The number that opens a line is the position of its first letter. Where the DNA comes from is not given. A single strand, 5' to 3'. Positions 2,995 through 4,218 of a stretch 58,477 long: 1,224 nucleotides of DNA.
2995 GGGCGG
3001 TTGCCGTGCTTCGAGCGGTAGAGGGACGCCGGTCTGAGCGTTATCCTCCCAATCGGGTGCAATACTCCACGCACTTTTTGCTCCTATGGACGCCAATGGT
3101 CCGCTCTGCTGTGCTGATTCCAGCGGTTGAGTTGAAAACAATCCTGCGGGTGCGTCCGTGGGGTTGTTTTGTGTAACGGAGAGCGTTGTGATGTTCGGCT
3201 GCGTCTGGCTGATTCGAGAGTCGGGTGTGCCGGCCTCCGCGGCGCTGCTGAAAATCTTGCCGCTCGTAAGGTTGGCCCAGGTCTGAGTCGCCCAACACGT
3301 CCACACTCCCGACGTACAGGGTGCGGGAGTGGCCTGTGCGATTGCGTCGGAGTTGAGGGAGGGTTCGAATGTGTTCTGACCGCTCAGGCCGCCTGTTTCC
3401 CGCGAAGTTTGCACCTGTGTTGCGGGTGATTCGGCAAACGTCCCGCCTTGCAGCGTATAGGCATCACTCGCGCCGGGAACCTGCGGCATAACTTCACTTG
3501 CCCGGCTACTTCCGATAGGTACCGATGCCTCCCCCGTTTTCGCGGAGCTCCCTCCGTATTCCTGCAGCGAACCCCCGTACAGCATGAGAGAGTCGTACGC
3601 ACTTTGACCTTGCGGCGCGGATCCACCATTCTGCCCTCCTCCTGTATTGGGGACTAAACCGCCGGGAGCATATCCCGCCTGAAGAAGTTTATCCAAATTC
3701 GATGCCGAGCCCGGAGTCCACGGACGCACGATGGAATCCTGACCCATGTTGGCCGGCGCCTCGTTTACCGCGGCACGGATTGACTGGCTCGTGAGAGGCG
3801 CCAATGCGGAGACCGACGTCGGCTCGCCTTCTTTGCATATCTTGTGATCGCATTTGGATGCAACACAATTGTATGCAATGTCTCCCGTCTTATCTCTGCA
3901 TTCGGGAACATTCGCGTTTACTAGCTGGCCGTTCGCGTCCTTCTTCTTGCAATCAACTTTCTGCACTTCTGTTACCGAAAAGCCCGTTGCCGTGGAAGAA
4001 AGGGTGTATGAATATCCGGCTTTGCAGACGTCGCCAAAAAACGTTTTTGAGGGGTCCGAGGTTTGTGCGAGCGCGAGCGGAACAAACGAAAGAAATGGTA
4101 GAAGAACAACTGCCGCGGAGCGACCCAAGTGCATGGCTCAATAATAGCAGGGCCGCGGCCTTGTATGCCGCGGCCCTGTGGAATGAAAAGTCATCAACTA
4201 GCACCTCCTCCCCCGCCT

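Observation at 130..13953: Envelope island: two giant secreted proteins sharing a six-Cys N-terminal module flank DUF2207, a SleB-like hydrolase and LemA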

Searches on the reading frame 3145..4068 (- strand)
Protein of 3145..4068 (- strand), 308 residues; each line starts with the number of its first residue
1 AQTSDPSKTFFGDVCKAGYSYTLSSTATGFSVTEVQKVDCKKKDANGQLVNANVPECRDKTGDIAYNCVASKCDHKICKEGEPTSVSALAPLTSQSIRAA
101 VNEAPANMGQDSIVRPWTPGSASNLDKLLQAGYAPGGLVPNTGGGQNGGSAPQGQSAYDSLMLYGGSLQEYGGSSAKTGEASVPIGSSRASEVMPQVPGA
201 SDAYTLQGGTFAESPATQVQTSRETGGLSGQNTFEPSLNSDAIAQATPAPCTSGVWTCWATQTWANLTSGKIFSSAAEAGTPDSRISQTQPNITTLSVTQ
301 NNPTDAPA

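Call 43: search_protein_representatives(alignment_id=A3)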
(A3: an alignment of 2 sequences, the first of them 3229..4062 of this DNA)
Query: 2 sequences, 319 profile positions. Proteins with E-value up to 0.001 (for the whole library): 11; up to 1e-10: 10; up to 1e-30: 8. The best 11 are listed.
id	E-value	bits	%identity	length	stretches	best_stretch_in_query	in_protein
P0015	6.3e-153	525.3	-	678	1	1-319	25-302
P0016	4.4e-101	355.0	-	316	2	1-182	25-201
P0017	4.8e-88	312.1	-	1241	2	1-180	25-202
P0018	3.8e-83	296.0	-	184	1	1-161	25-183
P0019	1.1e-81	291.2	-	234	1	1-169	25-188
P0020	8.2e-80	285.1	-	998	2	1-183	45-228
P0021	1.6e-70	254.6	-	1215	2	2-182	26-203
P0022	4.1e-46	174.3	-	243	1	4-148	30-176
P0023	5.3e-24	101.7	-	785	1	6-240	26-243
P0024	5.1e-23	98.5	-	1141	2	7-179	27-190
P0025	2.2e-08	50.4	-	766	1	117-266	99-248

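Call 59: find_related_loci(query=A5, collection=genome_contigs, flank=10000)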
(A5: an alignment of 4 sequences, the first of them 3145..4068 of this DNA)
Query A5 (308 aa) in genome_contigs; peptide patterns used: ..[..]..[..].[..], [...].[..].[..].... (x = any residue, [..] = any of these).
29 stretches matched a pattern; 1 encode a relative of the query (tblastn E <= 1e-3); 1 distinct loci.
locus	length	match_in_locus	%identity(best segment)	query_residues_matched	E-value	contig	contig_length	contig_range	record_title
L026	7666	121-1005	38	1-308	1e-57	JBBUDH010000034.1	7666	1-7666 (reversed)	MAG: Patescibacteria group bacterium isolate H43-bin093_1 H43_bin093_1_000000000034, whole genome shotgun sequence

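Call 68: find_related_loci(query=A5, collection=metagenome_contigs, flank=10000)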
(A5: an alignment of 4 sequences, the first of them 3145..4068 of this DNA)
Query A5 (308 aa) in metagenome_contigs; peptide patterns used: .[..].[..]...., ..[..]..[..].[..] (x = any residue, [..] = any of these).
140 stretches matched a pattern; 8 encode a relative of the query (tblastn E <= 1e-3); 8 distinct loci.
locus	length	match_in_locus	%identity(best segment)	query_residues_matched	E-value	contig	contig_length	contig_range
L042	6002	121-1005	39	1-308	2e-57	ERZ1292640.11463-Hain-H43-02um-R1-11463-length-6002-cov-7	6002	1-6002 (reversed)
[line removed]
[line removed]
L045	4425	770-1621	35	1-302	6e-47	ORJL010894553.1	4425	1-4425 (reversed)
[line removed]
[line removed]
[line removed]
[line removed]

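Call 93: search_solved_structures(query=A4, max_evalue=10)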
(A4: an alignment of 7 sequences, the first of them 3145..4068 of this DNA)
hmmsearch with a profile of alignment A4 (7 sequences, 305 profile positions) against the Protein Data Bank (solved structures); distinct sequences matched with E-value up to 10: 0.
